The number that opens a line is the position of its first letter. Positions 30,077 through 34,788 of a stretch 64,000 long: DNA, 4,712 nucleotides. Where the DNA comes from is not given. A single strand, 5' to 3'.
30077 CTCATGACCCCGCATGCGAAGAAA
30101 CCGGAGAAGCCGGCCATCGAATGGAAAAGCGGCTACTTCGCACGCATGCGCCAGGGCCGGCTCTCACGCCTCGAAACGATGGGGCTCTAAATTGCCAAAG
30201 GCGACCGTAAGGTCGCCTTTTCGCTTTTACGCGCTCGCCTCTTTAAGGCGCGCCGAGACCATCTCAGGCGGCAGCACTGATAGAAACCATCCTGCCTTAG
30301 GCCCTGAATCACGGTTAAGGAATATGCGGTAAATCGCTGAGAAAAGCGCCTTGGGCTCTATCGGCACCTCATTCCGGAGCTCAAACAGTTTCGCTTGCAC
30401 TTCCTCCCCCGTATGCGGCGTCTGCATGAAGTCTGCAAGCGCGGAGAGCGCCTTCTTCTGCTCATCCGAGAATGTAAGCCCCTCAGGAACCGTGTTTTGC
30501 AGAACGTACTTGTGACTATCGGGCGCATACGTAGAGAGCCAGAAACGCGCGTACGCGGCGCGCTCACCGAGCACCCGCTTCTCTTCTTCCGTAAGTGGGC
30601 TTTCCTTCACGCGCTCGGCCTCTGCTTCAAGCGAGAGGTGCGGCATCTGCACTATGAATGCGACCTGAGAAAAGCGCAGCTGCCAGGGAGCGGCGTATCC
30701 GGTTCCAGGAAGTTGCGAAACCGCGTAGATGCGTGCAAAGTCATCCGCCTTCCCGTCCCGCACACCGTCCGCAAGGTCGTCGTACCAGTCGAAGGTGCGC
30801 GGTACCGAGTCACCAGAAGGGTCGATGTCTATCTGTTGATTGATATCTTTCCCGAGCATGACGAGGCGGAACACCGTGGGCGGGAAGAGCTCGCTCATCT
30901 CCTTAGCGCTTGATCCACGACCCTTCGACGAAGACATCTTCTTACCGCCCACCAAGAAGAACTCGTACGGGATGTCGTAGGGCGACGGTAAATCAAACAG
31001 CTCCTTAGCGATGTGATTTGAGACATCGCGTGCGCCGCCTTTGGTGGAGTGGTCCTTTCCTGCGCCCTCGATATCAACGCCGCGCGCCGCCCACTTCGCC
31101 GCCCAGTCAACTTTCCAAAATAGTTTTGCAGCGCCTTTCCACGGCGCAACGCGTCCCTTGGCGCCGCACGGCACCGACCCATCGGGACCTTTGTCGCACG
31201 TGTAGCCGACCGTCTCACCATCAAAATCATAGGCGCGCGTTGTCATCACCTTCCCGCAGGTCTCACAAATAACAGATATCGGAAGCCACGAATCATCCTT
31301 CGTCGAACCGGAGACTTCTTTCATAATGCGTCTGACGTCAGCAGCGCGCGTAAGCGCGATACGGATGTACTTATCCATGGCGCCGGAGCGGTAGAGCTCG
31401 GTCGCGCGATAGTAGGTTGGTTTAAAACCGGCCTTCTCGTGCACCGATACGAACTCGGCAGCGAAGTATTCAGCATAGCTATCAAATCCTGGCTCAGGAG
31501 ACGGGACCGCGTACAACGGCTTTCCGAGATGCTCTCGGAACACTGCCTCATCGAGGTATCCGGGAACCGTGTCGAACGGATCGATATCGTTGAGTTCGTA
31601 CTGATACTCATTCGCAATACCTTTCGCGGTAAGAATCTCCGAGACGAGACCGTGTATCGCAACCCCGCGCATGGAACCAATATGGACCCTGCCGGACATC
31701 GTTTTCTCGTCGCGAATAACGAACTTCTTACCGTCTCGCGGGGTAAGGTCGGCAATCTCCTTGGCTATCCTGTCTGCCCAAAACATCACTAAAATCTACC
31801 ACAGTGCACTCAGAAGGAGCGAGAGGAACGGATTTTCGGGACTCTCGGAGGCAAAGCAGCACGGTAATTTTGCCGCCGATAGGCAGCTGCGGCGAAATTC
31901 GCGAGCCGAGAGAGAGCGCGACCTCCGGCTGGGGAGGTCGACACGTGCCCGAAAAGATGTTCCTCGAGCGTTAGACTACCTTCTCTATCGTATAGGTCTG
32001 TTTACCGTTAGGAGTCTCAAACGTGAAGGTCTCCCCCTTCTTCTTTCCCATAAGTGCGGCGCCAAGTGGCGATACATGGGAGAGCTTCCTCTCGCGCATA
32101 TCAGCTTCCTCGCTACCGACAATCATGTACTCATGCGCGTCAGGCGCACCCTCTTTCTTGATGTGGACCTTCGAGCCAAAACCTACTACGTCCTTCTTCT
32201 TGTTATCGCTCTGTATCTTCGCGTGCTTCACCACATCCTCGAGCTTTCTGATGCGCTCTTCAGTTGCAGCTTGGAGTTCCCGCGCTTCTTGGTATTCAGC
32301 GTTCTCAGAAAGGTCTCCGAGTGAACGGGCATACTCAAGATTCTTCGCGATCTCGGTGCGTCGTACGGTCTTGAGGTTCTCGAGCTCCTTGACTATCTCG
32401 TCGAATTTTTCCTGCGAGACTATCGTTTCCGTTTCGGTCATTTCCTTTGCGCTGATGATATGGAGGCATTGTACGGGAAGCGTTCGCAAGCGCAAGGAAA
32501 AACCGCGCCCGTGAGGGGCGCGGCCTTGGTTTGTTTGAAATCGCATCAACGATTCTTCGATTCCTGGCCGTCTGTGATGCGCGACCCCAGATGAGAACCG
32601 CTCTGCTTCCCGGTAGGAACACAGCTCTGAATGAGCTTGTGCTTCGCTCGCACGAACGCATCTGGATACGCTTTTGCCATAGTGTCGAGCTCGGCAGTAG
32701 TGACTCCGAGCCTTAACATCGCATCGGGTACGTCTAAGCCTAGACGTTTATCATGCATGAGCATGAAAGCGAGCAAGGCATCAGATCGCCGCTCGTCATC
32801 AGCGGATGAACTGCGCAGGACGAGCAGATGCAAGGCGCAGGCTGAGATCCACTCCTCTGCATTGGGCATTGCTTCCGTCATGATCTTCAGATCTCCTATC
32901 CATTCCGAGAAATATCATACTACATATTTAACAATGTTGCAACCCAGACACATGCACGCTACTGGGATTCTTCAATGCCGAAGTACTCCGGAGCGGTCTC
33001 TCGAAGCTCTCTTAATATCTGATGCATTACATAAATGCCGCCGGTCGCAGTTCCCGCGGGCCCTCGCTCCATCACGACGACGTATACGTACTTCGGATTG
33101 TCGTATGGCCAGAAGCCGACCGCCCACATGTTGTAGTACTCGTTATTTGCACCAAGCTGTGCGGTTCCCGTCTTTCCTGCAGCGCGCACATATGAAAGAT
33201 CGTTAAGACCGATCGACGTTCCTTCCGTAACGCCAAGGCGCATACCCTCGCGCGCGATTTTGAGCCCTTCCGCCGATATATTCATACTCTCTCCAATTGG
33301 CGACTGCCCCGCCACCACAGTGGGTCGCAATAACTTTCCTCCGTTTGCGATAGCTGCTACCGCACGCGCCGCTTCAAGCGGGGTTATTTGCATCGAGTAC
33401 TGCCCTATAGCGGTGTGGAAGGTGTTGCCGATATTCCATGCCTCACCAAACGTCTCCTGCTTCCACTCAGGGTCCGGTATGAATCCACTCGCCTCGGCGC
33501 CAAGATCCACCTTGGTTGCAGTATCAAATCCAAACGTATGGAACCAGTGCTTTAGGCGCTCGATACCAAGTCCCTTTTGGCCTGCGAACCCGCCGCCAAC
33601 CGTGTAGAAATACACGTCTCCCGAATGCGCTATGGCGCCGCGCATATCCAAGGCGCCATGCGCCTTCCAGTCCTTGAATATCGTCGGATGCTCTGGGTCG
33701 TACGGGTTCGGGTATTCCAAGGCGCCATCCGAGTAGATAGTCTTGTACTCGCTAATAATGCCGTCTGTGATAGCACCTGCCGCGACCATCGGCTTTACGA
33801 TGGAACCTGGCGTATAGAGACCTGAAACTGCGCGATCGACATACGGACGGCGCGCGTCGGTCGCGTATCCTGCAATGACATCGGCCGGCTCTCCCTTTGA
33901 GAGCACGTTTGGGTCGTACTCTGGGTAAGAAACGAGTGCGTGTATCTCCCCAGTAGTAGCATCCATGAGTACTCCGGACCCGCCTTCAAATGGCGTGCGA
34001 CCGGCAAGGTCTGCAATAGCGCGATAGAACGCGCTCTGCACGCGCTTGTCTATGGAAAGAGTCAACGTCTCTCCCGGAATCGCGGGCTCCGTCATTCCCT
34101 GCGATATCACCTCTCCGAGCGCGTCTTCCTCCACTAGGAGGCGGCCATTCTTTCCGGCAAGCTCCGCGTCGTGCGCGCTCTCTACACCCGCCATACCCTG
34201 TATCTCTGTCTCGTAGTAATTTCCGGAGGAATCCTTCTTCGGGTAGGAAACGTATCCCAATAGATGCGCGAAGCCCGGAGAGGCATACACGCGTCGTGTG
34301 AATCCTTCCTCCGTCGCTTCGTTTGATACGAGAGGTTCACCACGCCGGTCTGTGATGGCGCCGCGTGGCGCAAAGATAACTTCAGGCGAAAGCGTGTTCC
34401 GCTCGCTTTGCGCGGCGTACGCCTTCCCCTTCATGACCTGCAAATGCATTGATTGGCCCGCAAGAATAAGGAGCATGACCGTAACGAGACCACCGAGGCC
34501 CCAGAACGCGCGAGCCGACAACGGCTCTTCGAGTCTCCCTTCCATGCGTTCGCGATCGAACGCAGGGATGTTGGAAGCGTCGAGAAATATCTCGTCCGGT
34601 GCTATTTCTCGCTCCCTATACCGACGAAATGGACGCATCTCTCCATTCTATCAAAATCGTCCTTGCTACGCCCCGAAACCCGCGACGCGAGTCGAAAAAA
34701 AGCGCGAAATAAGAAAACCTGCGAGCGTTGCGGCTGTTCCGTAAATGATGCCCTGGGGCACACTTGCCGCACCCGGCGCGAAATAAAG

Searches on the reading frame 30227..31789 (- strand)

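Call 8: search_protein_families(library=pfam, proteins=[window:30227-31789:-], max_evalue=0.001)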
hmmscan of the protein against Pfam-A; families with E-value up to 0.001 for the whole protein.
window:30227-31789:- (520 aa): 1 family
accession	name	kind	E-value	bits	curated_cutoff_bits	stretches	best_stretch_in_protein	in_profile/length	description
PF01921.24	tRNA-synt_1f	-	4.2e-85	286.2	27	1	3-359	2-358/360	tRNA synthetases class I (K)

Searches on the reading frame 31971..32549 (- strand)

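Call 80: search_protein_families(library=pfam, proteins=[window:31971-32549:-], max_evalue=0.01)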
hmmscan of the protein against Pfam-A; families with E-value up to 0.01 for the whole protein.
window:31971-32549:- (192 aa): 2 families
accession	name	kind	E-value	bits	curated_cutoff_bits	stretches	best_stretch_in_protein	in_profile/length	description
PF01272.25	GreA_GreB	-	3e-24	85.2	26.9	1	118-191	2-75/77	Transcription elongation factor, GreA/GreB, C-term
PF03449.20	GreA_GreB_N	-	2.7e-22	79.2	24.5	1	43-112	2-71/71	Transcription elongation factor, N-terminal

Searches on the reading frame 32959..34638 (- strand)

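Call 8: search_protein_families(library=pfam, proteins=[window:32959-34638:-], max_evalue=0.001)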
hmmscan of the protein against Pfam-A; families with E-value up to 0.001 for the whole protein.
window:32959-34638:- (559 aa): 3 families
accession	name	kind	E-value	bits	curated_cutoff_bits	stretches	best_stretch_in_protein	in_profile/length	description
PF00905.27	Transpeptidase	-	3.8e-55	187.6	22.1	1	220-532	1-284/299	Penicillin binding protein transpeptidase domain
PF03717.20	PBP_dimer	-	3.4e-12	47.6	24.4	1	115-180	107-178/180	Penicillin-binding Protein dimerisation domain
PF21922.1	PBP_dimer_2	-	0.00013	22.6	27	0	92-170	1-67/83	Penicillin binding protein A dimerisation domain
